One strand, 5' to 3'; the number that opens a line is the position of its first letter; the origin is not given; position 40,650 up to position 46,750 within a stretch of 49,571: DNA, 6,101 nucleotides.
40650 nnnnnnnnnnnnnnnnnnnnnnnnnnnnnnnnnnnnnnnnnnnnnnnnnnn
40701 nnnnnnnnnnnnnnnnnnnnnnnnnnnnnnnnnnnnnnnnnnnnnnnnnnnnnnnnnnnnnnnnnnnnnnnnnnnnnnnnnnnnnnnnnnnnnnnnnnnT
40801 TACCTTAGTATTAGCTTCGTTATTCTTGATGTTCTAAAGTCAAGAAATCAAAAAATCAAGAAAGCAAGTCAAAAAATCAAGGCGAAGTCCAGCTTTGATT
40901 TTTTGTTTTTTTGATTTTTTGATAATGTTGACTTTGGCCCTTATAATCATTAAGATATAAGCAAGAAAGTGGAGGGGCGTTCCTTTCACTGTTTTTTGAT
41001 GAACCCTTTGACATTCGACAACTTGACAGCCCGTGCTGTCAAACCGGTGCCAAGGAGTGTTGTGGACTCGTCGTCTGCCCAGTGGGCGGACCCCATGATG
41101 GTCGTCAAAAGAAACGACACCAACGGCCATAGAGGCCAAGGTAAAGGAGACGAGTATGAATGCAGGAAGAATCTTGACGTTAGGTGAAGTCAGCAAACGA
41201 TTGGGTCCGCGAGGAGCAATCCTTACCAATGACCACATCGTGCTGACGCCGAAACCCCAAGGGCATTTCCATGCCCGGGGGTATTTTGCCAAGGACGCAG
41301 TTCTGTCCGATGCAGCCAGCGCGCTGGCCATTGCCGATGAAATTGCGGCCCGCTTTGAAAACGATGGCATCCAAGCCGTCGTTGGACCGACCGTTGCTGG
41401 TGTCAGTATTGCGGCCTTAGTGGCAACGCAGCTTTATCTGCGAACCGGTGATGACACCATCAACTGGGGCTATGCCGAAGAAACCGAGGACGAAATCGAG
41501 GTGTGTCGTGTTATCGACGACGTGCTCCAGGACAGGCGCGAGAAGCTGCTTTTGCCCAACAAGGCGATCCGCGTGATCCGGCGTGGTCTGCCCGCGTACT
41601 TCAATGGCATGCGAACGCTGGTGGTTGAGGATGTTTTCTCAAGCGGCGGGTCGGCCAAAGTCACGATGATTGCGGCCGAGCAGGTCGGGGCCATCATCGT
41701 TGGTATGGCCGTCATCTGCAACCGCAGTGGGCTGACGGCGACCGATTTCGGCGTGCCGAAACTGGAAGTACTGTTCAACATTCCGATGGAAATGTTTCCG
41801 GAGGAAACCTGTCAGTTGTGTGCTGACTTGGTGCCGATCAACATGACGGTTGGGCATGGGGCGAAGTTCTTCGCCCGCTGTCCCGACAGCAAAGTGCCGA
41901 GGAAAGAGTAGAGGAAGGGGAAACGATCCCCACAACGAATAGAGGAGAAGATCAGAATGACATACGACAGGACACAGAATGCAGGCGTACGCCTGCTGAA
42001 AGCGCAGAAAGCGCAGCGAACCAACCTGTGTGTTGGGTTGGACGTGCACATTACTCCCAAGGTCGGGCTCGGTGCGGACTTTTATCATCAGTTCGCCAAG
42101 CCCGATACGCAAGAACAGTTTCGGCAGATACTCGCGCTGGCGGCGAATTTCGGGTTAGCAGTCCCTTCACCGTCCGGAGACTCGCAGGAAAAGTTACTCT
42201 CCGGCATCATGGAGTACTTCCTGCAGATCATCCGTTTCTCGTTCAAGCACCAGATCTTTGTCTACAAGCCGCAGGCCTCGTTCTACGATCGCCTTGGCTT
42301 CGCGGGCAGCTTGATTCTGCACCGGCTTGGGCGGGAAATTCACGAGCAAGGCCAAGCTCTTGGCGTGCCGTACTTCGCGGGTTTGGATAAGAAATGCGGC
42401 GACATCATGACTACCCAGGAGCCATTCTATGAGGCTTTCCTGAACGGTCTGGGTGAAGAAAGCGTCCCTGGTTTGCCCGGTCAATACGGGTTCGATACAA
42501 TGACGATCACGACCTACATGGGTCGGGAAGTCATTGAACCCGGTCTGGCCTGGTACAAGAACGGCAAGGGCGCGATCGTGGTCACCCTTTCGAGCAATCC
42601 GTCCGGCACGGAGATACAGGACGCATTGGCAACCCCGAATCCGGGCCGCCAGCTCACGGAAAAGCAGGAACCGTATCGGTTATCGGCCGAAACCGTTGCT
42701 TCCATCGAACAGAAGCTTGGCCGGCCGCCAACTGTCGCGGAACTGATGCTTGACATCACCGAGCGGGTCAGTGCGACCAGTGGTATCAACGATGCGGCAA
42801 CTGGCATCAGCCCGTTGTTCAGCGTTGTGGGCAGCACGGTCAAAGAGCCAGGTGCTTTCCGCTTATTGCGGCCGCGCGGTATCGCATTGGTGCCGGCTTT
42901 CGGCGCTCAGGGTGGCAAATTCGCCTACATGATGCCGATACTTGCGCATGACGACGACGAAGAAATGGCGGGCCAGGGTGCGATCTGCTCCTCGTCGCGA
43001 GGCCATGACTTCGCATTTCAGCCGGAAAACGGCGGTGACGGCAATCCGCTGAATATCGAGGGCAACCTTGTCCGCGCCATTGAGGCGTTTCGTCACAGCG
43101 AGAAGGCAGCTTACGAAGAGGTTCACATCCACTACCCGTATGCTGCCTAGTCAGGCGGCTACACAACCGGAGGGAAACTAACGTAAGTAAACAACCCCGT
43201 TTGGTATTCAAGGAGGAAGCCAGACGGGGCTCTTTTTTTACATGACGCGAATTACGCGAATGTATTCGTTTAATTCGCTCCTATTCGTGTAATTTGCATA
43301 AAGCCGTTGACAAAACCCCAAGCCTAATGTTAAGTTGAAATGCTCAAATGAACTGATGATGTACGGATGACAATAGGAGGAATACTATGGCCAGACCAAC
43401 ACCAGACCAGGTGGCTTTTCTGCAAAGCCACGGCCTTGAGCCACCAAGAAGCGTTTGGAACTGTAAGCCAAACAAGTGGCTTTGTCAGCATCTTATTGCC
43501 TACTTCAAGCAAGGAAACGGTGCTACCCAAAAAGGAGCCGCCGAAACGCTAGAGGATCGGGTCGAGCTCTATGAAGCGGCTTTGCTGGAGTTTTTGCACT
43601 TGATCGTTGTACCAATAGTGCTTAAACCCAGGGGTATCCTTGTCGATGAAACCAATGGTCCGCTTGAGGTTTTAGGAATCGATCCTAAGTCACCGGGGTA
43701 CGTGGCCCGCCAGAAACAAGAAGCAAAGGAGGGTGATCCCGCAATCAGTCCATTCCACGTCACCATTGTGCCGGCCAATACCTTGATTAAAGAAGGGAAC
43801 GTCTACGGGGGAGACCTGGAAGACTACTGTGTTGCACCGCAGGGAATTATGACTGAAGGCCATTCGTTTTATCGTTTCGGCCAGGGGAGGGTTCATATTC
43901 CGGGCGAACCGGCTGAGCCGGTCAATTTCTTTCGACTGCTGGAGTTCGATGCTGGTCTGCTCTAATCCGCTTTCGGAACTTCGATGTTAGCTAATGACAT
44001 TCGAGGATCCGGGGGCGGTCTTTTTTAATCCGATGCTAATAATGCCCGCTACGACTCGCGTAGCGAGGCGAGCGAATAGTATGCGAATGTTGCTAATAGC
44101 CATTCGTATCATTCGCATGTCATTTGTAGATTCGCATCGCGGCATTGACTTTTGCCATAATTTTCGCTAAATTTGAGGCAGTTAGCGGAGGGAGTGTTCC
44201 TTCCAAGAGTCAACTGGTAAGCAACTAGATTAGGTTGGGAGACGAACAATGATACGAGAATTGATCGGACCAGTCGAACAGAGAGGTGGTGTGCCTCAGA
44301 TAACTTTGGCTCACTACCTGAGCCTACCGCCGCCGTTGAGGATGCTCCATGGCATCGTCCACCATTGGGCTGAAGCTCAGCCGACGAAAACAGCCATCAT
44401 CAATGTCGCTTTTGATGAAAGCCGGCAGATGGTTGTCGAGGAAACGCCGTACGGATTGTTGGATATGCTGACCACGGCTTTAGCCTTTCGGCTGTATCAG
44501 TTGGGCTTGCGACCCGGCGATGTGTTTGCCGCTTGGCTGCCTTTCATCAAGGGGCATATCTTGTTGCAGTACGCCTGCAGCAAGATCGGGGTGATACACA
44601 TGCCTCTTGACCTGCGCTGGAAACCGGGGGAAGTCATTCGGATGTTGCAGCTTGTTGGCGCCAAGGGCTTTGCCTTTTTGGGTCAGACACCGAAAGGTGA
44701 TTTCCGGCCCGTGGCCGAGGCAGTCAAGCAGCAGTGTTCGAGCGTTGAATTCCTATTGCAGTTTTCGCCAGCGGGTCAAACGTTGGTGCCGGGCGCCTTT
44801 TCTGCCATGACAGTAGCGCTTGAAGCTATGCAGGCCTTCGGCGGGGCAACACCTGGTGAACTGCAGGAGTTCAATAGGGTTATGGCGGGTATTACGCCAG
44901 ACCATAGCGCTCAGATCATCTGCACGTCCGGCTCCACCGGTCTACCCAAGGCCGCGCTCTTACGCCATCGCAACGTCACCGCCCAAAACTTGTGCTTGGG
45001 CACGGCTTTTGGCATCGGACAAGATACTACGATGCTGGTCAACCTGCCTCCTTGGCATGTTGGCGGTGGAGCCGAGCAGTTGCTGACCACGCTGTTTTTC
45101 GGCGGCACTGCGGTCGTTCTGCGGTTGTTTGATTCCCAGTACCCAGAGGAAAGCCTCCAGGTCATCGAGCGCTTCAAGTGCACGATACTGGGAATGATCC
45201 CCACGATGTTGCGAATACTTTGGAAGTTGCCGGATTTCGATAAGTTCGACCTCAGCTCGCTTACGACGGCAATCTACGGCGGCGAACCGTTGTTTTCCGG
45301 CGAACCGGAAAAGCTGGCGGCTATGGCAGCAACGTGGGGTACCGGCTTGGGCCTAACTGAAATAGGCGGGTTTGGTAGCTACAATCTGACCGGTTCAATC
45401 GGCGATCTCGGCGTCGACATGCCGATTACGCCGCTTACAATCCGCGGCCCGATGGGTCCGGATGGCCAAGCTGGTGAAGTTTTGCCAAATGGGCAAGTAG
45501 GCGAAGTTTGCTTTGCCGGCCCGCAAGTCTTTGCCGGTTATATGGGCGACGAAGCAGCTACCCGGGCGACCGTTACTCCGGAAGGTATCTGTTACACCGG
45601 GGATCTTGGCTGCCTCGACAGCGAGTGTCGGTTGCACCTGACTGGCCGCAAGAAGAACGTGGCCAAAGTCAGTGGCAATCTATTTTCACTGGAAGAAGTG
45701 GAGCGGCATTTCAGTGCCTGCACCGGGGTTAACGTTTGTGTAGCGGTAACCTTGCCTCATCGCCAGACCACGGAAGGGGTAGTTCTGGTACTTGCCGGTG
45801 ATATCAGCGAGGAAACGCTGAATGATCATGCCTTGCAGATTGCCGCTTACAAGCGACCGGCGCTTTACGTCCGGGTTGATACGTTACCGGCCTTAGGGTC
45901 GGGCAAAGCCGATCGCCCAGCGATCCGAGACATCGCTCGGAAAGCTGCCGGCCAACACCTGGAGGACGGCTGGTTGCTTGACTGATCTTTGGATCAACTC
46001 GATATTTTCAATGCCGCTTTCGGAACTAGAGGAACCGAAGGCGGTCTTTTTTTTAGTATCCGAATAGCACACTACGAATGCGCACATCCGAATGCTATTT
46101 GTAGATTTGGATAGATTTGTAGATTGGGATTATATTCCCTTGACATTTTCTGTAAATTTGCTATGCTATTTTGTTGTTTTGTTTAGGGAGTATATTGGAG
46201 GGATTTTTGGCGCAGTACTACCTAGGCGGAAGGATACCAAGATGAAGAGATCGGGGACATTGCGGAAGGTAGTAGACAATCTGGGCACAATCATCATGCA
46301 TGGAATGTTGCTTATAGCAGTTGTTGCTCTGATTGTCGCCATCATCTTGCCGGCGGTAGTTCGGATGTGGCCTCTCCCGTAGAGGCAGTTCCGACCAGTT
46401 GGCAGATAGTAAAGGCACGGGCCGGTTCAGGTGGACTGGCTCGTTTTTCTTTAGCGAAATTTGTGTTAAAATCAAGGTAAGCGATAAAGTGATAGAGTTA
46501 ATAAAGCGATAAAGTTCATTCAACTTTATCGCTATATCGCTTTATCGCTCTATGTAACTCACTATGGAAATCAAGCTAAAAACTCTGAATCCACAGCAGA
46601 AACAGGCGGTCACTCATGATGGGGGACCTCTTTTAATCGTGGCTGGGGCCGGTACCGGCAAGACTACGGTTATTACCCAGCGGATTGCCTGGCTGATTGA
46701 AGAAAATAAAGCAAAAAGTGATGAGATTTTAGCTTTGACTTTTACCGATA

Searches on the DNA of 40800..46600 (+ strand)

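Call 25: search_rna_families(source=window, start=40800, end=46600, threshold=evalue, max_evalue=1)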
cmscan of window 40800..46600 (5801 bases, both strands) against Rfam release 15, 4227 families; matches with E-value up to 1: 3.
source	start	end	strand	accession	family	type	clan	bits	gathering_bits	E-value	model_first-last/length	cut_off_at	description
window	40856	40922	+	RF02548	Oskar_OES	Cis-reg;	-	28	46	0.075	1-67/67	no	Oocyte entry signal (OES) from oskar mRNA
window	46479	46550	+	RF03208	mir-1781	Gene; miRNA;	-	24.8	68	0.2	1-86/86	no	mir-1781 microRNA precursor family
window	41757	41820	-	RF01952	SOX2OT_exon2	Gene; lncRNA;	-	21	45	0.17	1-69/69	no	SOX2 overlapping transcript exon 2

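Call 108: build_rna_model(alignment_id=A6, structure=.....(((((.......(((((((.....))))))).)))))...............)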
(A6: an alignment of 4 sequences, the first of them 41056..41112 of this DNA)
Model R1 built from alignment A6 (4 sequences, 57 columns); structure: as given.
model positions 55; base pairs 12; branch points 0; effective number of sequences 4; information 0.824 bits per position. Calibrated on 0.2 Mb of random sequence (short: E-values are rough).
structure used (alignment columns):
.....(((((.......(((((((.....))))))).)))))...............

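Call 109: search_with_rna_model(model_id=R1, sources=[window, L003, L006, L007, L008, L010, L011, L013, L014, L016, L018, L020, L021, L022, L023, L024, L026, L027, L028, L029, L032, L033, L035, L036, L037], max_evalue=1, show_alignments=0)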
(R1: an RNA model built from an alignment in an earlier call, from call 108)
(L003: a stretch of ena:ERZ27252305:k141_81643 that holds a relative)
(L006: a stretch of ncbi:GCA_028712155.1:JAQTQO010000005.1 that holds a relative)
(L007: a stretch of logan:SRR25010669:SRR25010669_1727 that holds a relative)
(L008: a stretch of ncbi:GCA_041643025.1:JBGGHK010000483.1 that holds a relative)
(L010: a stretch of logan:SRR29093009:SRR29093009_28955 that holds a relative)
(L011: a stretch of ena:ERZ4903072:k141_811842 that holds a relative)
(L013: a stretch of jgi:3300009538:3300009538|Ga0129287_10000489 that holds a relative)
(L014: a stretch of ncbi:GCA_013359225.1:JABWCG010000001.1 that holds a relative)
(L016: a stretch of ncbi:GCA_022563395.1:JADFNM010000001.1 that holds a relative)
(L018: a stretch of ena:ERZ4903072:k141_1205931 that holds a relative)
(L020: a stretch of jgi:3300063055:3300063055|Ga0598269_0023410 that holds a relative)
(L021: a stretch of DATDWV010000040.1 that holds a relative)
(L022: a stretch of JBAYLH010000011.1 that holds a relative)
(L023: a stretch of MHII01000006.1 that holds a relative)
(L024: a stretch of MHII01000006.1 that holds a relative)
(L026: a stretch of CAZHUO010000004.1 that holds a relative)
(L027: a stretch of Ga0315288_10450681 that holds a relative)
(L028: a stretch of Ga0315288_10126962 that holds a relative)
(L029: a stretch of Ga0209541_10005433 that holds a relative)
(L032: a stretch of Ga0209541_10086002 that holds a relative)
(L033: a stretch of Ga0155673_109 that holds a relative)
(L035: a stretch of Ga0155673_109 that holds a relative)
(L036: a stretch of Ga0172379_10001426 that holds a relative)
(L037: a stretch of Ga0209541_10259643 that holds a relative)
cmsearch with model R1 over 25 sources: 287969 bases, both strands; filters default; matches with E-value up to 1: 5.
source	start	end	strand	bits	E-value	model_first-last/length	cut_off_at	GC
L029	7057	7111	-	67.4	5.5e-17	1-55/55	no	0.51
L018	4356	4410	+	65.5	2.1e-16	1-55/55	no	0.64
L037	1021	1075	-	65.5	2.1e-16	1-55/55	no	0.64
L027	1178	1232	+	59.6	1.1e-14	1-55/55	no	0.56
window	41056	41112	+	56.4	1e-13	1-55/55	no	0.58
